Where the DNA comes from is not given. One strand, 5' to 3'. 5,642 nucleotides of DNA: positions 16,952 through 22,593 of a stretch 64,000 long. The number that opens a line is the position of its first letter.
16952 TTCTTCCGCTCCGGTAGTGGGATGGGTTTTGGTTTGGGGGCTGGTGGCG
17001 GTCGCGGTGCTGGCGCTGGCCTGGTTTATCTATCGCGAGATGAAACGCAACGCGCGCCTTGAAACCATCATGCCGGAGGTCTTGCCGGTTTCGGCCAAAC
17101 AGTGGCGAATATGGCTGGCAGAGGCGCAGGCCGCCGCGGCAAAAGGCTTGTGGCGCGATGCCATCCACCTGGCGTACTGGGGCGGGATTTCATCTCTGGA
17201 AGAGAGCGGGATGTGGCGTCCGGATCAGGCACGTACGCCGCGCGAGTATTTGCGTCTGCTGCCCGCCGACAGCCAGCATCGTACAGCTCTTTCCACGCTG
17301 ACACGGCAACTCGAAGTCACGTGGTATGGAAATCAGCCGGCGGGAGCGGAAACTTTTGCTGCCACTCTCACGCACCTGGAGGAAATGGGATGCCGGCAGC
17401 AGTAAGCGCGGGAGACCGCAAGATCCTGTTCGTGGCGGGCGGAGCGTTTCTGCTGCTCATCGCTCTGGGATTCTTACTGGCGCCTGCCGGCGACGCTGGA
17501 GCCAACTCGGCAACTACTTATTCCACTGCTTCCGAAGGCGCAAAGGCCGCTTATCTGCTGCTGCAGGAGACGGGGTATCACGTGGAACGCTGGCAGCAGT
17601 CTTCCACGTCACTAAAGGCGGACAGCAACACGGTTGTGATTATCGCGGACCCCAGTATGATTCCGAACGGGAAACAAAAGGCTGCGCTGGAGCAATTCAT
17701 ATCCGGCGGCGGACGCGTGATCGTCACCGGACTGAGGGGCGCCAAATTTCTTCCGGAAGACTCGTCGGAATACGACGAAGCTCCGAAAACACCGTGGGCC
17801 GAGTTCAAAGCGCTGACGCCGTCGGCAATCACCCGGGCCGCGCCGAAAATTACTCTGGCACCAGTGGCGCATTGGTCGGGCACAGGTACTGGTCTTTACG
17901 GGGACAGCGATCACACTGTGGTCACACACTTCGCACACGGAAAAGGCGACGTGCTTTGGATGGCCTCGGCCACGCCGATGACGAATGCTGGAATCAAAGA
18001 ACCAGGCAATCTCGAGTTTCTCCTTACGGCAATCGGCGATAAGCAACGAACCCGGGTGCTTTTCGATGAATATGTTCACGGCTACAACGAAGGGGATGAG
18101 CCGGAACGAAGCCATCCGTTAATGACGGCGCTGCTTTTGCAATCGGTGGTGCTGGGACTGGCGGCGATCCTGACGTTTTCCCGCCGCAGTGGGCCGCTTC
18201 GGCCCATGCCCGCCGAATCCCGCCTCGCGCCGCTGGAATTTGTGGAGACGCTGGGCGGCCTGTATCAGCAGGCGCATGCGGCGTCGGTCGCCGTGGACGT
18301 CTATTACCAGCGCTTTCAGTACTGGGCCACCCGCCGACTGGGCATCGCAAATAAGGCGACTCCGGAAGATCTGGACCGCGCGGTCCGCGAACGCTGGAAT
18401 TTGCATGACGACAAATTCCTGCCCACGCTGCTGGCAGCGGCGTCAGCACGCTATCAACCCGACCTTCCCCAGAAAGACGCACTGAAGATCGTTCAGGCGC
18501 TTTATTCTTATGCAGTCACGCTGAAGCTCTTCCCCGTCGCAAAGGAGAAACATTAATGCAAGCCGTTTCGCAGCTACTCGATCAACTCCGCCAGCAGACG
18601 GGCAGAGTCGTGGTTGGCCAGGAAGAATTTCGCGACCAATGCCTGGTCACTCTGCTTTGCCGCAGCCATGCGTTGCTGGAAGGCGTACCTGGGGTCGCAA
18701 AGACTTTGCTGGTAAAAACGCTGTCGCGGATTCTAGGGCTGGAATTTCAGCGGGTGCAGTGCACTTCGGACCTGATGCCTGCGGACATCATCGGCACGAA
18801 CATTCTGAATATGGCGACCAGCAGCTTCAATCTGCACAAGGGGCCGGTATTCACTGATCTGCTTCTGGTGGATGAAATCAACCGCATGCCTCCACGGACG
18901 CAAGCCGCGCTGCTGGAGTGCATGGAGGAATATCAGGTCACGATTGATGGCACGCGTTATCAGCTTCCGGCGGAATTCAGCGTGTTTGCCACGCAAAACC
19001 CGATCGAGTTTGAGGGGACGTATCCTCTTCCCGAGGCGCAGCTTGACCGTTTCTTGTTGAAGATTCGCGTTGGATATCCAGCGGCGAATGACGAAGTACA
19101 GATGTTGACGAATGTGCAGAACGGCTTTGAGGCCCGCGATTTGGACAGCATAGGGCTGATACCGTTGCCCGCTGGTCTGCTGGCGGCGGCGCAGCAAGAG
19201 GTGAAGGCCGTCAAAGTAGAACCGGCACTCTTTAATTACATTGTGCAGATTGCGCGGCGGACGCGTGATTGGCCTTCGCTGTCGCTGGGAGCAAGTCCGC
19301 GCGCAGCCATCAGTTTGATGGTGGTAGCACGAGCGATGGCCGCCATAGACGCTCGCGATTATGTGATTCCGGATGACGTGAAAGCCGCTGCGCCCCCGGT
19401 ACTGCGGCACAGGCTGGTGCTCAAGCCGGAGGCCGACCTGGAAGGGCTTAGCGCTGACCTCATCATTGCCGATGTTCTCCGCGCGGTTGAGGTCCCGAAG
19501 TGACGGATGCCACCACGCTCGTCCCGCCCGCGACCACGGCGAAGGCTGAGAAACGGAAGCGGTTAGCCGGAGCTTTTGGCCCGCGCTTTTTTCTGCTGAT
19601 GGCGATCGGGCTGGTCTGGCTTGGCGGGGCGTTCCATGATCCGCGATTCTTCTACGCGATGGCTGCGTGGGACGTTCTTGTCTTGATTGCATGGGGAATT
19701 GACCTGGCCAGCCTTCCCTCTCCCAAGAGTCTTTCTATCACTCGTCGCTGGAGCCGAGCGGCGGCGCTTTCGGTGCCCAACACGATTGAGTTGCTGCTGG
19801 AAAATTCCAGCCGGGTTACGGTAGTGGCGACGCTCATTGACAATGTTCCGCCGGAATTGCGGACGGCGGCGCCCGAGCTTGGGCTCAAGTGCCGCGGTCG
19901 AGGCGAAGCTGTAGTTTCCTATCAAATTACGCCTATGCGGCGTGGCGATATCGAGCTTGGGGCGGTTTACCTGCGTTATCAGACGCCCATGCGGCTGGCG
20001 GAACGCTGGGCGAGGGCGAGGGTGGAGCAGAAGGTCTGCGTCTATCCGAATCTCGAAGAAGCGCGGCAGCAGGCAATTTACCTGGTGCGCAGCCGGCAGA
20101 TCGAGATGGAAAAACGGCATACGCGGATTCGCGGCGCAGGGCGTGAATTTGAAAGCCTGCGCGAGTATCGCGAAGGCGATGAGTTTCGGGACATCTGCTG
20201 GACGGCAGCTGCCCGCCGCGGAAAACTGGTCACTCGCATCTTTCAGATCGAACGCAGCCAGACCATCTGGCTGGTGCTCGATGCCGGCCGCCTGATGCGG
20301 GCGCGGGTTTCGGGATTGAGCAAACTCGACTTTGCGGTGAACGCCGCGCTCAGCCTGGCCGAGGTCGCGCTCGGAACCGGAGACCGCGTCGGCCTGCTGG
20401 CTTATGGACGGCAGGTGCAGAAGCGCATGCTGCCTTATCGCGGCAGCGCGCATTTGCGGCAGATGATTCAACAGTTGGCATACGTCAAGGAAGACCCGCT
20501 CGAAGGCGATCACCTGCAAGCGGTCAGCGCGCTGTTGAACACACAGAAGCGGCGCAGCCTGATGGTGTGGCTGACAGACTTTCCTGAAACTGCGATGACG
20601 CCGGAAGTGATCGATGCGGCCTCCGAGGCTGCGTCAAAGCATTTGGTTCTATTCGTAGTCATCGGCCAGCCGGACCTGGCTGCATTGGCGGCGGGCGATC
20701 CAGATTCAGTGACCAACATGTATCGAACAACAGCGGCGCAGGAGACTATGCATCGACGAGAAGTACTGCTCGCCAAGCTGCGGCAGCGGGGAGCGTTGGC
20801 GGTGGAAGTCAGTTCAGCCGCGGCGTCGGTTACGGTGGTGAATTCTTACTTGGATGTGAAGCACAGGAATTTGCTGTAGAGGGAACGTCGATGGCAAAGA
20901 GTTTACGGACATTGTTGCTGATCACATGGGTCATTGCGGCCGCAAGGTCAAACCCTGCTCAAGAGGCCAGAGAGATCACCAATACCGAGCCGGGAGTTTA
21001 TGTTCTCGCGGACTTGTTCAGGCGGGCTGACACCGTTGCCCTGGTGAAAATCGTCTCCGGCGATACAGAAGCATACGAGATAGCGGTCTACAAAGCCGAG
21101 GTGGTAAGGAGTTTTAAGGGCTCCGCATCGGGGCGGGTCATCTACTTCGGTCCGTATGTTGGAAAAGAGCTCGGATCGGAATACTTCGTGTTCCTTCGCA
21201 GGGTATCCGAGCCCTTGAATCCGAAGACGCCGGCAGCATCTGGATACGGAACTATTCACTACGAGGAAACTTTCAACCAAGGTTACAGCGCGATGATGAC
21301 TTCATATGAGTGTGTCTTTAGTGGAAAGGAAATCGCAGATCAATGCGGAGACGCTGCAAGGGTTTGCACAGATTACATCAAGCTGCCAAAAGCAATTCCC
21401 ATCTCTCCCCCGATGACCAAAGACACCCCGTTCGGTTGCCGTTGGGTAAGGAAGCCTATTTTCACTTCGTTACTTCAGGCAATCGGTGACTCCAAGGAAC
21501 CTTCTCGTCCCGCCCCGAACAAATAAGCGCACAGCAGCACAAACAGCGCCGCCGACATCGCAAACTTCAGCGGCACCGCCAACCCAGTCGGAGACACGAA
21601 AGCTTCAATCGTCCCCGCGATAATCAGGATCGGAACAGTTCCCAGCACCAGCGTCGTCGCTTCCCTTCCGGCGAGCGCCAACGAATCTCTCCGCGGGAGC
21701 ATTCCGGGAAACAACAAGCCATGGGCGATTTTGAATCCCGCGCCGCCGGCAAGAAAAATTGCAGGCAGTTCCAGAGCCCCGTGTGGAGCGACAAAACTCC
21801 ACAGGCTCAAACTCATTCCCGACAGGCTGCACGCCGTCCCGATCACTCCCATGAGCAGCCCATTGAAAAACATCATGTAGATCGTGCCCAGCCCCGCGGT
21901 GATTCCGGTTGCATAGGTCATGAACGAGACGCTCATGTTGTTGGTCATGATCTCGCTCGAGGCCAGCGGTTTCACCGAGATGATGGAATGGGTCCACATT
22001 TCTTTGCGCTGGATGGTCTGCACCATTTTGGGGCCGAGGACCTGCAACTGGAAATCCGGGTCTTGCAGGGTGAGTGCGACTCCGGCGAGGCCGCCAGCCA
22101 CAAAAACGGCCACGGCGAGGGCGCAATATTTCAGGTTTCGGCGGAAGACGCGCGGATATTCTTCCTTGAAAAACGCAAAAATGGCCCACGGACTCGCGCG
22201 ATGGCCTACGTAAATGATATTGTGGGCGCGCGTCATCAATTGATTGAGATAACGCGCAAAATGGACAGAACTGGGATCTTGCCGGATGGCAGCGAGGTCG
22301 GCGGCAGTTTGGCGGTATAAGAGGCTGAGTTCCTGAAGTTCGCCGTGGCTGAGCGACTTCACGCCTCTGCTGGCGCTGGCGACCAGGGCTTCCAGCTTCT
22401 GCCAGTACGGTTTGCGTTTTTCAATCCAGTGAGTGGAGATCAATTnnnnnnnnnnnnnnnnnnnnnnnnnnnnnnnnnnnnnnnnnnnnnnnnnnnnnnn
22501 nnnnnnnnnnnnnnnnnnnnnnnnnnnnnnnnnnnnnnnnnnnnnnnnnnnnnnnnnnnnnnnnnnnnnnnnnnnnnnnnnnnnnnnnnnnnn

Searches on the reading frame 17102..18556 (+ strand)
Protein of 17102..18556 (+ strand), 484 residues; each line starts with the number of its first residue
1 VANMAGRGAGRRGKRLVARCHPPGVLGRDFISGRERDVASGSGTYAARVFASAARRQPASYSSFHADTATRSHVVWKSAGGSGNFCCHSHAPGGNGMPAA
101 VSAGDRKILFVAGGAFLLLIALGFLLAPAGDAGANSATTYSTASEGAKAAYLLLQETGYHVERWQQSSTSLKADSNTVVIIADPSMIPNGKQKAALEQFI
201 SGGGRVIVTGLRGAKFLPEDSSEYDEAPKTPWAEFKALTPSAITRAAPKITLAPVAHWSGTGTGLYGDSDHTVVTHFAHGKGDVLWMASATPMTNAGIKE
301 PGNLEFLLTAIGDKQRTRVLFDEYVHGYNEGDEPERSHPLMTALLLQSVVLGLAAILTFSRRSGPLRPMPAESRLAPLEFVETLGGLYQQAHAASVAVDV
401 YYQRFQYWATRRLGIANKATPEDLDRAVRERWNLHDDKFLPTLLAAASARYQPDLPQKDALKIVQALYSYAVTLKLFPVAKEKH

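Call 73: search_protein_families(library=pfam, proteins=[window:17102-18556:+], max_evalue=0.001)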
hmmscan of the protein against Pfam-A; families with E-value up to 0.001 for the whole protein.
window:17102-18556:+ (484 aa): 1 family
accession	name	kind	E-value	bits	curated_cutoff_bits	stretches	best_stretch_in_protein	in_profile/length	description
PF14258.12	DUF4350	-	1.6e-19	71.3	30.4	1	139-308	1-178/181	Domain of unknown function (DUF4350)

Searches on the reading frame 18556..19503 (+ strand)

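Call 73: search_protein_families(library=pfam, proteins=[window:18556-19503:+], max_evalue=0.001)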
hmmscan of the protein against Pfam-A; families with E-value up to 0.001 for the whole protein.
window:18556-19503:+ (315 aa): 9 families
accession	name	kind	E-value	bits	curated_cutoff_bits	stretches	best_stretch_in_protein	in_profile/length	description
PF07726.17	AAA_3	-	7.4e-61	204.3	27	1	38-168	1-131/131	ATPase family associated with various cellular activities (AAA)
PF17863.7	AAA_lid_2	-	2.8e-23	81.8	22.7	1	235-305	2-72/74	AAA lid domain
PF07728.20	AAA_5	-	4.9e-15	56.2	22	1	39-166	2-139/139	AAA domain (dynein-related subfamily)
PF20030.5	bpMoxR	-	4e-08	33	27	1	10-180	5-174/205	MoxR domain in the MoxR-vWA-beta-propeller ternary systems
PF00493.29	MCM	-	5.6e-08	32.6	23.3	1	33-151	54-175/224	MCM P-loop domain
PF00004.35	AAA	-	1.1e-06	29.6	21.2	1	40-148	2-109/131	ATPase family associated with various cellular activities (AAA)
PF01078.27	Mg_chelatase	-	2e-06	27.8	20.3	0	19-61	5-47/207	Magnesium chelatase, subunit ChlI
PF05496.18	RuvB_N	-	5.5e-06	26.7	27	1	37-130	34-115/159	Holliday junction DNA helicase RuvB P-loop domain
PF00158.32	Sigma54_activat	-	0.00027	21.1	20.2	1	39-147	25-141/168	Sigma-54 interaction domain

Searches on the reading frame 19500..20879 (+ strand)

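Call 73: search_protein_families(library=pfam, proteins=[window:19500-20879:+], max_evalue=0.001)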
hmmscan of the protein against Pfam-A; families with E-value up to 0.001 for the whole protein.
window:19500-20879:+ (459 aa): 2 families
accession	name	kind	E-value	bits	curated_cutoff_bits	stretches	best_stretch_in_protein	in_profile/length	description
PF01882.25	DUF58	-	4.2e-30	105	23.4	1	220-397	2-177/216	Protein of unknown function DUF58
PF13519.12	VWA_2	-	6.3e-08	33.6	27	1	257-361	2-106/107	von Willebrand factor type A domain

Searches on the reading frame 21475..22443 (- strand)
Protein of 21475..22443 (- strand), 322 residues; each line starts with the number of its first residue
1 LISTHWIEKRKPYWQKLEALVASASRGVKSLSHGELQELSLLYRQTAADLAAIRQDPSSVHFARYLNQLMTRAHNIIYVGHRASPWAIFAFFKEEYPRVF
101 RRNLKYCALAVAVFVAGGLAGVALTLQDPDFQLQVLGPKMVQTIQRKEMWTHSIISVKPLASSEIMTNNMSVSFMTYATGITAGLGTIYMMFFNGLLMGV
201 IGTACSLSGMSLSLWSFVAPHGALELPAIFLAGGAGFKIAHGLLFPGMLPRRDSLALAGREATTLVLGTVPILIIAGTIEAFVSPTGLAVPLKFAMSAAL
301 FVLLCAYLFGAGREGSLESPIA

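Call 73: search_protein_families(library=pfam, proteins=[window:21475-22443:-], max_evalue=0.001)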
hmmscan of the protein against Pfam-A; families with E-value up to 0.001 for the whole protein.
window:21475-22443:- (322 aa): 1 family
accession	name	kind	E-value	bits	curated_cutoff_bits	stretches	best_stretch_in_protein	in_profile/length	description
PF01944.22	SpoIIM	-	4.2e-38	131.3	26.9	1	110-285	1-163/163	Stage II sporulation protein M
